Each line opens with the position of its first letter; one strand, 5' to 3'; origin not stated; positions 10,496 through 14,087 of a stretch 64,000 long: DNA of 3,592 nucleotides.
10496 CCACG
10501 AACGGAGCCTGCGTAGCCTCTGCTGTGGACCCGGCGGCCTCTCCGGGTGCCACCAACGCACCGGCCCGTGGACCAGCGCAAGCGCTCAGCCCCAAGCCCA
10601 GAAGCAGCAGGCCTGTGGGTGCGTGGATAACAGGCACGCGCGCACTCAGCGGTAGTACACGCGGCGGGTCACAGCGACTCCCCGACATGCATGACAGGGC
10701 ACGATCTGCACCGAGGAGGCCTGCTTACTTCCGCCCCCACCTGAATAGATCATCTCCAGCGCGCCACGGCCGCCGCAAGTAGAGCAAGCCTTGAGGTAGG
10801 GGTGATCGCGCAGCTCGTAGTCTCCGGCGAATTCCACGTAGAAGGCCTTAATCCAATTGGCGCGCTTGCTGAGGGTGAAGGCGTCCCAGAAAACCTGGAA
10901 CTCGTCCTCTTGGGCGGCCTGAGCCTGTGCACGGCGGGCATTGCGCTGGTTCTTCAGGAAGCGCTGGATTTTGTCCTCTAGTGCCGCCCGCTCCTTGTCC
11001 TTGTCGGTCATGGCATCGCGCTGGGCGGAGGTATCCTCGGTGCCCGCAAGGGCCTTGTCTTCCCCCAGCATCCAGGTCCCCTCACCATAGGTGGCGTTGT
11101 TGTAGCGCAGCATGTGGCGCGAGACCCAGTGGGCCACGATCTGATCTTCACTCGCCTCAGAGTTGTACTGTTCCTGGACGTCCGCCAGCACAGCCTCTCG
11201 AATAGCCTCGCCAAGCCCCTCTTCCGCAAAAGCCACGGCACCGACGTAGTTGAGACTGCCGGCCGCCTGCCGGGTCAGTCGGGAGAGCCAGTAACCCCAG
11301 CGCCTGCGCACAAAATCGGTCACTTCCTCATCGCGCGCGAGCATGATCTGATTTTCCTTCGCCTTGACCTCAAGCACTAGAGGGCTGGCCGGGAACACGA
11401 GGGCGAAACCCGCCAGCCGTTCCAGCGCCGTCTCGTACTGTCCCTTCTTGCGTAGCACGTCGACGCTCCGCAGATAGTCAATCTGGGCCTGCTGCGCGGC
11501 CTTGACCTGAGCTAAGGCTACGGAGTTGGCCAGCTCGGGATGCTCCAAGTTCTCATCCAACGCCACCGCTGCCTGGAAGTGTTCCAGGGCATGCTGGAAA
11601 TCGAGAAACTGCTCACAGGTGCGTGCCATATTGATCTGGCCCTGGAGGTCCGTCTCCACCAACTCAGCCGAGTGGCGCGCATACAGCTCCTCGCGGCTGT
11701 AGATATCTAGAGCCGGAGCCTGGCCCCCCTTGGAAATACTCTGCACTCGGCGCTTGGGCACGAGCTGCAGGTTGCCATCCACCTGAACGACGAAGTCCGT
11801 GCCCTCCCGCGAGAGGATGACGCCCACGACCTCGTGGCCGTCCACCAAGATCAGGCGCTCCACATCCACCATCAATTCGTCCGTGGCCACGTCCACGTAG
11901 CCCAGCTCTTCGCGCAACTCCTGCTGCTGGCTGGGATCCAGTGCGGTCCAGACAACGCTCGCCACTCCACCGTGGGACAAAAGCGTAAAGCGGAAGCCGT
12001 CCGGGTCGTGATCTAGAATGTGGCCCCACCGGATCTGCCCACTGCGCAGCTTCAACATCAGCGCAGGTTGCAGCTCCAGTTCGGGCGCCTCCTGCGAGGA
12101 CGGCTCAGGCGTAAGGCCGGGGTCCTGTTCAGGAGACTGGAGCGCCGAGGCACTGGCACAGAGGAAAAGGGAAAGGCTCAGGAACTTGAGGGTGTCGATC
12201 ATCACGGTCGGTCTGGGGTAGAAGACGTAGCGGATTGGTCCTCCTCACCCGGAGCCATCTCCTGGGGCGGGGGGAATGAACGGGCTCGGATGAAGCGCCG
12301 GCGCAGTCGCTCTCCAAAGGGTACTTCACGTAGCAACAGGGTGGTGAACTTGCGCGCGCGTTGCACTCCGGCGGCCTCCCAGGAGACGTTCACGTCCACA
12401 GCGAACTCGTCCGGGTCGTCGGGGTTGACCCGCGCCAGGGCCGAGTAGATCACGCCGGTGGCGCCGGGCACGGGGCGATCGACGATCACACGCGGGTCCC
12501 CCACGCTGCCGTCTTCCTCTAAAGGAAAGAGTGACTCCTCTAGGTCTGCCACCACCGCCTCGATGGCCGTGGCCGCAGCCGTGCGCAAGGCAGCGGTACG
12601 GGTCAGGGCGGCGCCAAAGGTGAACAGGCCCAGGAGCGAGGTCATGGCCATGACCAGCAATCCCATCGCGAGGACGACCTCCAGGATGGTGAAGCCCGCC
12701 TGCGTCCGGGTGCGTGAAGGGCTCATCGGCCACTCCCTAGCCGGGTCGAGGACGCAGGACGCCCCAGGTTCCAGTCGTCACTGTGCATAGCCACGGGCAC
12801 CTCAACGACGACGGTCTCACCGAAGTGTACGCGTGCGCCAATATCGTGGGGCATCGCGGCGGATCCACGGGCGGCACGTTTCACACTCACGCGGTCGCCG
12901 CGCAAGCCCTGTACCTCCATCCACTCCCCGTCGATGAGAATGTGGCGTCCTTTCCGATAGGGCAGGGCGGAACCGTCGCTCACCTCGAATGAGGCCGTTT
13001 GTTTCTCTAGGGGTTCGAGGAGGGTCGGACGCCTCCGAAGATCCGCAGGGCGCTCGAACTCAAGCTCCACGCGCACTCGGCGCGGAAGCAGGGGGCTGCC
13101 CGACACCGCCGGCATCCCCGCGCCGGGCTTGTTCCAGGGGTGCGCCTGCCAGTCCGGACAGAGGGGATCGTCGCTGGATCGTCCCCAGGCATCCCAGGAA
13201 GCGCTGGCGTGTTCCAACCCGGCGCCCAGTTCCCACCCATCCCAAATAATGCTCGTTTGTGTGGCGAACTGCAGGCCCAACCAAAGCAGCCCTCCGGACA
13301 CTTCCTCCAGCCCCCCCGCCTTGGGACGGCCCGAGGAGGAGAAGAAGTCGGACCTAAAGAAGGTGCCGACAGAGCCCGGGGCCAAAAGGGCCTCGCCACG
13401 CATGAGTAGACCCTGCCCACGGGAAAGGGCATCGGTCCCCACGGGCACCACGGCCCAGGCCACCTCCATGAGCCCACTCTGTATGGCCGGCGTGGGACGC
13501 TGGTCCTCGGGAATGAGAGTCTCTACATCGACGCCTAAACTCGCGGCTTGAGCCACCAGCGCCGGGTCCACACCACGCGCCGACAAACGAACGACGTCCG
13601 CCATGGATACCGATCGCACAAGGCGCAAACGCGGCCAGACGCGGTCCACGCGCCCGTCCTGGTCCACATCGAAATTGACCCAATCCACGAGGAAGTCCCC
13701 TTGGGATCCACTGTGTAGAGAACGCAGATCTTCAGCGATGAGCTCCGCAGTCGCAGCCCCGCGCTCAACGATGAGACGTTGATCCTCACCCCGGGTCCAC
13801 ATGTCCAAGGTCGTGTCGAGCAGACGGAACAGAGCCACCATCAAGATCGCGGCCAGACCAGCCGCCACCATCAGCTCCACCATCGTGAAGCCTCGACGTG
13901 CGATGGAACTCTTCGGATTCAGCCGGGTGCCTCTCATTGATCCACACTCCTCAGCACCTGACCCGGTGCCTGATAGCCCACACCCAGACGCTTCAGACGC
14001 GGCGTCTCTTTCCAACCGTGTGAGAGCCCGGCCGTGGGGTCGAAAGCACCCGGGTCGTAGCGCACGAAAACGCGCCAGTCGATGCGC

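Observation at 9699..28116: FHA-led, 11-gene type-IV-filament/T2SS-like pseudopilus operon with no ATPase, platform, secretin or prepilin peptidase nearby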

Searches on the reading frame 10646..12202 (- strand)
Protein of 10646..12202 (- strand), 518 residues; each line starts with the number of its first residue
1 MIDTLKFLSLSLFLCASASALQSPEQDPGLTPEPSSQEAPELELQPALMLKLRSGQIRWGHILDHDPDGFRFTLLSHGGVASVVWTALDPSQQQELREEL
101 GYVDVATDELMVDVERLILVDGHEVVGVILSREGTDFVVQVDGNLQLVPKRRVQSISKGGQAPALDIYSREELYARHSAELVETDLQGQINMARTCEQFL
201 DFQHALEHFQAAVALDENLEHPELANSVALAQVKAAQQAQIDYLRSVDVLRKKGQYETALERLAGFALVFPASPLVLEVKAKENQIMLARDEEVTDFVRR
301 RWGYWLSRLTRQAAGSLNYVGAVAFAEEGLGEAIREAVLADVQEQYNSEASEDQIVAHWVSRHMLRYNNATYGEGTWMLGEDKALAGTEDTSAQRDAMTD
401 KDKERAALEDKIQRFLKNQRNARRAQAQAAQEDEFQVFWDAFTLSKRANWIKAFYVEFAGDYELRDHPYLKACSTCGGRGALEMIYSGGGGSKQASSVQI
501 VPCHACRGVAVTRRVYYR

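Call 6: search_protein_families(library=pfam, proteins=[window:10646-12202:-], max_evalue=0.1)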
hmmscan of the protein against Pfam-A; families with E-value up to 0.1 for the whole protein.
window:10646-12202:- (518 aa): 5 families
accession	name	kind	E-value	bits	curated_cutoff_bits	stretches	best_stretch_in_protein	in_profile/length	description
PF07719.23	TPR_2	-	0.0061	17.1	27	0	190-218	5-33/34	Tetratricopeptide repeat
PF13424.12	TPR_12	-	0.0081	16.8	30.1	0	190-217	49-76/77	Tetratricopeptide repeat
PF00515.34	TPR_1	-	0.012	15.9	27.8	0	191-218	6-33/34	Tetratricopeptide repeat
PF13428.12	TPR_14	-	0.028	15.6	23.5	0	244-282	5-43/44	Tetratricopeptide repeat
PF13414.12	TPR_11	-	0.03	14.5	26.8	0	248-262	2-16/42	TPR repeat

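Call 15: search_protein_families(library=ncbifam, proteins=[window:10646-12202:-], max_evalue=0.1)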
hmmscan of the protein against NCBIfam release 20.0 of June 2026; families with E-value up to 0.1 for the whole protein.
window:10646-12202:- (518 aa): 1 family
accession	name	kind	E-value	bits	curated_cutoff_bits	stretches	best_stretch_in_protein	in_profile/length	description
NF047433.1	Lepto_7_Nterm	domain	0.05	13.3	43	0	113-157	14-59/63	LA_0442/LA_0875 N-terminal domain-containing protein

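Call 49: search_solved_structures(query=window:10646-12202:-, max_evalue=1)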
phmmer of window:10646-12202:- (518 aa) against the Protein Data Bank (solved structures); distinct sequences matched with E-value up to 1: 1.
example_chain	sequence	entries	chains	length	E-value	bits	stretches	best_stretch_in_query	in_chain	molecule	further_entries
7obi_A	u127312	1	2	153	0.0031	19.7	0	174-226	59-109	CTPR-rv4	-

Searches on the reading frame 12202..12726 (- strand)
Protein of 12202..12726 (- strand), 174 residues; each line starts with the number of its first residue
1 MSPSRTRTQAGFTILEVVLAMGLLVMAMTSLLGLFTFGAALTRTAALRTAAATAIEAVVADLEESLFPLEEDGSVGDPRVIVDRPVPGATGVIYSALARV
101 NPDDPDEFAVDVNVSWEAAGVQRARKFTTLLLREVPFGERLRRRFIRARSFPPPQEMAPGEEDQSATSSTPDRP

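Call 6: search_protein_families(library=pfam, proteins=[window:12202-12726:-], max_evalue=0.1)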
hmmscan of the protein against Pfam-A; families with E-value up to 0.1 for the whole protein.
window:12202-12726:- (174 aa): 1 family
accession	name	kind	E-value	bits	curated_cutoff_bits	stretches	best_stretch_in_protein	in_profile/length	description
PF07963.17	N_methyl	-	0.0041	17.1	21.2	1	7-31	2-26/27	Prokaryotic N-terminal methylation motif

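Call 15: search_protein_families(library=ncbifam, proteins=[window:12202-12726:-], max_evalue=0.1)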
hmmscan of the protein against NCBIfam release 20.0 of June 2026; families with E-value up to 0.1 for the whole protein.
window:12202-12726:- (174 aa): 6 families
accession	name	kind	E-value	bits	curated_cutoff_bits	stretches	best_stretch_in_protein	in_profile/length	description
NF047828.1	T3SSXpsI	equivalog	4.7e-09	36.4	150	1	9-130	1-124/132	type II secretion system protein XpsI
TIGR02598.1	TIGR02598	subfamily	1.5e-06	28.5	51.4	1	11-66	1-56/151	Verru_Chthon cassette protein B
NF007660.0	PRK10332.1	equivalog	0.00042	20.8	86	1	6-35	5-34/107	prepilin-type N-terminal cleavage/methylation domain-containing protein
NF041013.1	T4P_ComGE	equivalog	0.0005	20.1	49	1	10-37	4-31/83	competence type IV pilus minor pilin ComGE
NF007800.0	PRK10506.1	equivalog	0.054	13.3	158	1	6-38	5-35/163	prepilin peptidase-dependent protein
NF007848.0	PRK10557.1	equivalog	0.054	12.8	120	1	7-36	8-40/192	prepilin peptidase-dependent protein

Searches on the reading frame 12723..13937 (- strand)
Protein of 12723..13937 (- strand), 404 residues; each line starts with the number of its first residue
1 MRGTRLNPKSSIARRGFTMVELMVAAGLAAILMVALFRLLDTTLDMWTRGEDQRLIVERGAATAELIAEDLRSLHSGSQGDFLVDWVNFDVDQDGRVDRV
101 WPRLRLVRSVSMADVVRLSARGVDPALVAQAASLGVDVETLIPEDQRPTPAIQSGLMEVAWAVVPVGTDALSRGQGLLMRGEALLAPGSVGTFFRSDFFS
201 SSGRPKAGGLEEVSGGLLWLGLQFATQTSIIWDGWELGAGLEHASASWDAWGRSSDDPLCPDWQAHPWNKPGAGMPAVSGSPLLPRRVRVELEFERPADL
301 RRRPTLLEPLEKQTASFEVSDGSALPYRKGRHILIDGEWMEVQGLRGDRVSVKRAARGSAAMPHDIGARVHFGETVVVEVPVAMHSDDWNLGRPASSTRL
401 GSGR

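Call 6: search_protein_families(library=pfam, proteins=[window:12723-13937:-], max_evalue=0.1)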
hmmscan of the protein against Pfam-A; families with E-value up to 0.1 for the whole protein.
window:12723-13937:- (404 aa): 2 families
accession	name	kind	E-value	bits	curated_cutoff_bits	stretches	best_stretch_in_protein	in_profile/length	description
PF07963.17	N_methyl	-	1.9e-05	24.5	21.2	1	14-37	4-27/27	Prokaryotic N-terminal methylation motif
PF11990.13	DUF3487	-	0.036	14.3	27.8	1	4-47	8-50/114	Protein of unknown function (DUF3487)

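Call 15: search_protein_families(library=ncbifam, proteins=[window:12723-13937:-], max_evalue=0.1)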
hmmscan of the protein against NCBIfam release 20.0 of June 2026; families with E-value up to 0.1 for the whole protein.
window:12723-13937:- (404 aa): 6 families
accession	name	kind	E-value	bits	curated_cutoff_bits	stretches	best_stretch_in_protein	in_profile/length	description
TIGR02532.1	IV_pilin_GFxxxE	domain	0.00029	20.6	16.3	1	14-36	1-23/24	prepilin-type N-terminal cleavage/methylation domain-containing protein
TIGR02599.1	TIGR02599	subfamily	0.008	15.5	256.5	1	16-51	1-36/361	Verru_Chthon cassette protein C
TIGR02598.1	TIGR02598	subfamily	0.014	15.6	51.4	1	16-46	1-31/151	Verru_Chthon cassette protein B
TIGR01711.1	gspJ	equivalog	0.018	14.9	64.85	1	15-55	1-43/192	type II secretion system minor pseudopilin GspJ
NF007848.0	PRK10557.1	equivalog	0.027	13.8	120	1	9-41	5-37/192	prepilin peptidase-dependent protein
TIGR03750.1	conj_TIGR03750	hypoth_equivalog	0.032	14.2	70.75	1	4-48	6-49/111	TIGR03750 family conjugal transfer protein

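Call 94: search_protein_families(library=ncbifam, alignment_id=A6, max_evalue=0.1)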
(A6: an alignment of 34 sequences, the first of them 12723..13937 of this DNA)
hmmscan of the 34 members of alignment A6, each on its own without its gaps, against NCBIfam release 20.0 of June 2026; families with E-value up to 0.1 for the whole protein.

A. member 1, window:12723-13937:- (404 aa): 6 families
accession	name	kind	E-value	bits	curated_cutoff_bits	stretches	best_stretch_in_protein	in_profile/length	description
TIGR02532.1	IV_pilin_GFxxxE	domain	0.00029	20.6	16.3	1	14-36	1-23/24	prepilin-type N-terminal cleavage/methylation domain-containing protein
TIGR02599.1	TIGR02599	subfamily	0.008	15.5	256.5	1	16-51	1-36/361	Verru_Chthon cassette protein C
TIGR02598.1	TIGR02598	subfamily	0.014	15.6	51.4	1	16-46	1-31/151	Verru_Chthon cassette protein B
TIGR01711.1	gspJ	equivalog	0.018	14.9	64.85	1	15-55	1-43/192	type II secretion system minor pseudopilin GspJ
NF007848.0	PRK10557.1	equivalog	0.027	13.8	120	1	9-41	5-37/192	prepilin peptidase-dependent protein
TIGR03750.1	conj_TIGR03750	hypoth_equivalog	0.032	14.2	70.75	1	4-48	6-49/111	TIGR03750 family conjugal transfer protein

B. families by the number of members that match (of 34 scanned): 24 families
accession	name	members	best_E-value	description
TIGR02599.1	TIGR02599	27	6e-06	Verru_Chthon cassette protein C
TIGR02532.1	IV_pilin_GFxxxE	23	1.3e-06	prepilin-type N-terminal cleavage/methylation domain-containing protein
TIGR01711.1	gspJ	16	2.4e-06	type II secretion system minor pseudopilin GspJ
NF041013.1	T4P_ComGE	15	1.1e-05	competence type IV pilus minor pilin ComGE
NF007848.0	PRK10557.1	13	0.00033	prepilin peptidase-dependent protein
TIGR02598.1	TIGR02598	10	0.00029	Verru_Chthon cassette protein B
NF006453.0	PRK08808.1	10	0.002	type II secretion system protein J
TIGR01707.1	gspI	8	5.1e-05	type II secretion system minor pseudopilin GspI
NF038304.1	EPS_HpsC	7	0.0016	hormogonium polysaccharide secretion pseudopilin HpsC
NF041002.1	pilin_ComGF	6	0.00063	competence type IV pilus minor pilin ComGF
NF047828.1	T3SSXpsI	6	0.02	type II secretion system protein XpsI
NF040999.1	pilin_ComGC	3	0.0038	competence type IV pilus major pilin ComGC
TIGR02523.1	type_IV_pilV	3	0.0083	type IV pilus modification protein PilV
NF007800.0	PRK10506.1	3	0.018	prepilin peptidase-dependent protein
NF040982.1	ComGD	3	0.019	competence type IV pilus minor pilin ComGD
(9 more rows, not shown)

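Call 103: search_solved_structures(query=A6, max_evalue=0.1)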
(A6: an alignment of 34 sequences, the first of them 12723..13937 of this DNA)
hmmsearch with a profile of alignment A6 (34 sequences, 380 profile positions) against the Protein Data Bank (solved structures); distinct sequences matched with E-value up to 0.1: 2.
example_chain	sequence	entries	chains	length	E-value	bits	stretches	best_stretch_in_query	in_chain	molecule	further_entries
8vjh_A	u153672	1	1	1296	0.031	16.3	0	317-359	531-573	Minor tail protein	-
5g23_A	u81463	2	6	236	0.042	15.8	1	11-72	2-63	TYPE-IV LIKE PILIN TTHA1219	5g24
